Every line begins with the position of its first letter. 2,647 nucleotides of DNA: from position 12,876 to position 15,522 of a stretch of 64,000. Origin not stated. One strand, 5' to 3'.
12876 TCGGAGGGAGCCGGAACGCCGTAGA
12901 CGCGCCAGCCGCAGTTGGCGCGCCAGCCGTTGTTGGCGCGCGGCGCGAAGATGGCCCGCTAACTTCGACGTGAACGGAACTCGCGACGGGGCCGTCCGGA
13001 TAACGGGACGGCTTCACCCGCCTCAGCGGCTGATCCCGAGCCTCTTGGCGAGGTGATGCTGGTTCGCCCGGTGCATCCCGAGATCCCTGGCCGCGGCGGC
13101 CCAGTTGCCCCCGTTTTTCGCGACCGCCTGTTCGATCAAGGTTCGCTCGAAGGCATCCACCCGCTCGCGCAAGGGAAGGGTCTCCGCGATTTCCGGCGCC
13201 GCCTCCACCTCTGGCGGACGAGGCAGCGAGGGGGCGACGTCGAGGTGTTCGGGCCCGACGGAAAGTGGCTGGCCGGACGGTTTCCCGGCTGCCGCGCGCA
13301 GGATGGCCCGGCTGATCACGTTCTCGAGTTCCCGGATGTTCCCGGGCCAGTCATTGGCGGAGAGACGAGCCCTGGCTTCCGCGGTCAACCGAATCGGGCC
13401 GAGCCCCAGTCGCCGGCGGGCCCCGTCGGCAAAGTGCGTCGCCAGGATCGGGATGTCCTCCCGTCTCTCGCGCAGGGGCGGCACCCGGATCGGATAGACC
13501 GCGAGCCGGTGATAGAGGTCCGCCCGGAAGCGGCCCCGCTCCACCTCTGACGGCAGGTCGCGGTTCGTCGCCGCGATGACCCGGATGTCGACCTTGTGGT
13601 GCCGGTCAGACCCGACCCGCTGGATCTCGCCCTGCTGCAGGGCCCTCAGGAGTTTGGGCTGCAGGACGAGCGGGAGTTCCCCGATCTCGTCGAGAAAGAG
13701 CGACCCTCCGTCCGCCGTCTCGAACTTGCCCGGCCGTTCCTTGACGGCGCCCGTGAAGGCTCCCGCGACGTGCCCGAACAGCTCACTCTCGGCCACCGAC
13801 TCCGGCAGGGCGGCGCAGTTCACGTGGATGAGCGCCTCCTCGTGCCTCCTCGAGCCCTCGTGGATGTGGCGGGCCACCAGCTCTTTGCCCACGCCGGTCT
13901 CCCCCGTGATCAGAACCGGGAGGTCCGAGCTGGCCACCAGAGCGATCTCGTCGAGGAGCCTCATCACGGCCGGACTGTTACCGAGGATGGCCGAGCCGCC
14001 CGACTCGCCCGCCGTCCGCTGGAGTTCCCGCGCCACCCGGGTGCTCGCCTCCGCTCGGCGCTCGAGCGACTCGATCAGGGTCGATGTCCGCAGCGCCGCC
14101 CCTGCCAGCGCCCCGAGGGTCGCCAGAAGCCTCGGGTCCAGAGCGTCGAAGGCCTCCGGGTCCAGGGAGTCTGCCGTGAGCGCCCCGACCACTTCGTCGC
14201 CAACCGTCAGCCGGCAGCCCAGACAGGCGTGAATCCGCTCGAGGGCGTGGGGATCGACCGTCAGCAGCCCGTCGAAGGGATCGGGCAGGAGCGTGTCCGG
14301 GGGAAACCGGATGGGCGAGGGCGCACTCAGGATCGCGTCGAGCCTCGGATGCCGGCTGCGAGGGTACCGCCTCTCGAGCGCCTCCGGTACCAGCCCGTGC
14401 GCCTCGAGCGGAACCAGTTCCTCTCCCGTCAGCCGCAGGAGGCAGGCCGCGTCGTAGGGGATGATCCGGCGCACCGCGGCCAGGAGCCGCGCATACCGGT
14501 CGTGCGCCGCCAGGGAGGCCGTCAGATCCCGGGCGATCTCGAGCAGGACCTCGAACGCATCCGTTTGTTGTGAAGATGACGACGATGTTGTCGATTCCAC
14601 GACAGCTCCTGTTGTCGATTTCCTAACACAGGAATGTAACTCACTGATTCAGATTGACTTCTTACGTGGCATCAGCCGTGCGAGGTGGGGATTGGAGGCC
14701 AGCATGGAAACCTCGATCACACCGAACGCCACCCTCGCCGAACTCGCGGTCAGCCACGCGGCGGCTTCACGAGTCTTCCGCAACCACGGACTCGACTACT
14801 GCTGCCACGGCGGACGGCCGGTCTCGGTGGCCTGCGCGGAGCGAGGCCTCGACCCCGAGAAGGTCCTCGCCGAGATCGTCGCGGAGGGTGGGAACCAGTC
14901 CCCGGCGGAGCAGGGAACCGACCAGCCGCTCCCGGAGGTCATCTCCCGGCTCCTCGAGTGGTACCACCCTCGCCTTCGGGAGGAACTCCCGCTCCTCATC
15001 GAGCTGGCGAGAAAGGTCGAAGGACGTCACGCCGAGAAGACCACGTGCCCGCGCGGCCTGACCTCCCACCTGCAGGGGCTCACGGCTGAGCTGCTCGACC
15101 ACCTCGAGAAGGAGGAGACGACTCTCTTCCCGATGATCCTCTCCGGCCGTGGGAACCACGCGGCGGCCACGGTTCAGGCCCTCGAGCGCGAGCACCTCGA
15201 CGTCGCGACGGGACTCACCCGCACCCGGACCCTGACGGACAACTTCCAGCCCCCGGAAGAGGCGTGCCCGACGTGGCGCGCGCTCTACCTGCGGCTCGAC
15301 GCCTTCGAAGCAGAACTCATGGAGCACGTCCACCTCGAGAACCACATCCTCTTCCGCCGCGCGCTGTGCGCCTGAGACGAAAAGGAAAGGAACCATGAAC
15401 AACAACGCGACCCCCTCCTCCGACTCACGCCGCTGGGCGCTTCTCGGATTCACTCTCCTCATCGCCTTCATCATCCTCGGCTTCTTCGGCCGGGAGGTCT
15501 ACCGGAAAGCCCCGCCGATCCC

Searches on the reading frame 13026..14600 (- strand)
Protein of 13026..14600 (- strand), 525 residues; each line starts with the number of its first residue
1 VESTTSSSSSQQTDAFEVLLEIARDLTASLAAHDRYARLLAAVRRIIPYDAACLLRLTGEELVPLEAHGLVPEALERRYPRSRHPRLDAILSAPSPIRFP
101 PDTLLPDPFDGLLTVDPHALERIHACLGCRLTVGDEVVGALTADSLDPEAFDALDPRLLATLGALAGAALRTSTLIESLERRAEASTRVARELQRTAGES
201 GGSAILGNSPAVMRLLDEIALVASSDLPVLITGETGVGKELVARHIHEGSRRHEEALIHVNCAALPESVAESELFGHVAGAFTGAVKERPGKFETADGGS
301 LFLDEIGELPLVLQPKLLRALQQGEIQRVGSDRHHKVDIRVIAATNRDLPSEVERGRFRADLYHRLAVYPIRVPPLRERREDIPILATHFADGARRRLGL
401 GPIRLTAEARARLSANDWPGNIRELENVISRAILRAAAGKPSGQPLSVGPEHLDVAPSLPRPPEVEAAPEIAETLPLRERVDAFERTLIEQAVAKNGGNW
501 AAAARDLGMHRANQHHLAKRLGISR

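Call 4: search_protein_families(library=pfam, proteins=[window:13026-14600:-])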
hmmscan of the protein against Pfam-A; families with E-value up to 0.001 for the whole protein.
window:13026-14600:- (525 aa): 8 families
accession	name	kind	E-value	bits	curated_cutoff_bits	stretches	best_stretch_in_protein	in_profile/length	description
PF00158.32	Sigma54_activat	-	1.6e-68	230.1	20.2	1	205-371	1-167/168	Sigma-54 interaction domain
PF14532.12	Sigma54_activ_2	-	5e-22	79.1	25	1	206-376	1-138/138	Sigma-54 interaction domain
PF25601.1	AAA_lid_14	-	2.3e-18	66.2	27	1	377-436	1-60/87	AAA+ ATPase lid domain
PF01590.32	GAF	-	1.6e-08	35.6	22.4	1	33-170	3-133/133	GAF domain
PF02954.25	HTH_8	-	3.5e-07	30.3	22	1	482-511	3-32/42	Bacterial regulatory protein, Fis family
PF07728.20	AAA_5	-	1.4e-06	28.8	22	1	228-348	1-124/139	AAA domain (dynein-related subfamily)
PF01078.27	Mg_chelatase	-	7.5e-05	22.7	20.3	0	281-346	90-157/207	Magnesium chelatase, subunit ChlI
PF13185.12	GAF_2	-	0.00018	22.1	28.6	1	38-170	10-135/136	GAF domain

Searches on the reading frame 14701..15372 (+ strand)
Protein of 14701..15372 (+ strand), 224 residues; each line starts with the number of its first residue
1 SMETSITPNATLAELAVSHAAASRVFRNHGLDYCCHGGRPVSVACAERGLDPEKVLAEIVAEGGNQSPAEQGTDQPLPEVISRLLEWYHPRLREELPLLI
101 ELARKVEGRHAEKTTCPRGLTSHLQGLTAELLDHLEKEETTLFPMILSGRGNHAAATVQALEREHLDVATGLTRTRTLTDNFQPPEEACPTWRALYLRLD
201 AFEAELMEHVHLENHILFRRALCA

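Call 4: search_protein_families(library=pfam, proteins=[window:14701-15372:+])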
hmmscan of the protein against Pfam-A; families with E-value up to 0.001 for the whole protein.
window:14701-15372:+ (224 aa): 2 families
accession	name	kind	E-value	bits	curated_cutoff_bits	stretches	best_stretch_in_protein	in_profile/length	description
PF04405.19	ScdA_N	-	3.6e-19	68.6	32.5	1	9-60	2-53/56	Domain of Unknown function (DUF542)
PF01814.28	Hemerythrin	-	5.1e-18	66.2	25.3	1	83-220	4-126/127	Hemerythrin HHE cation binding domain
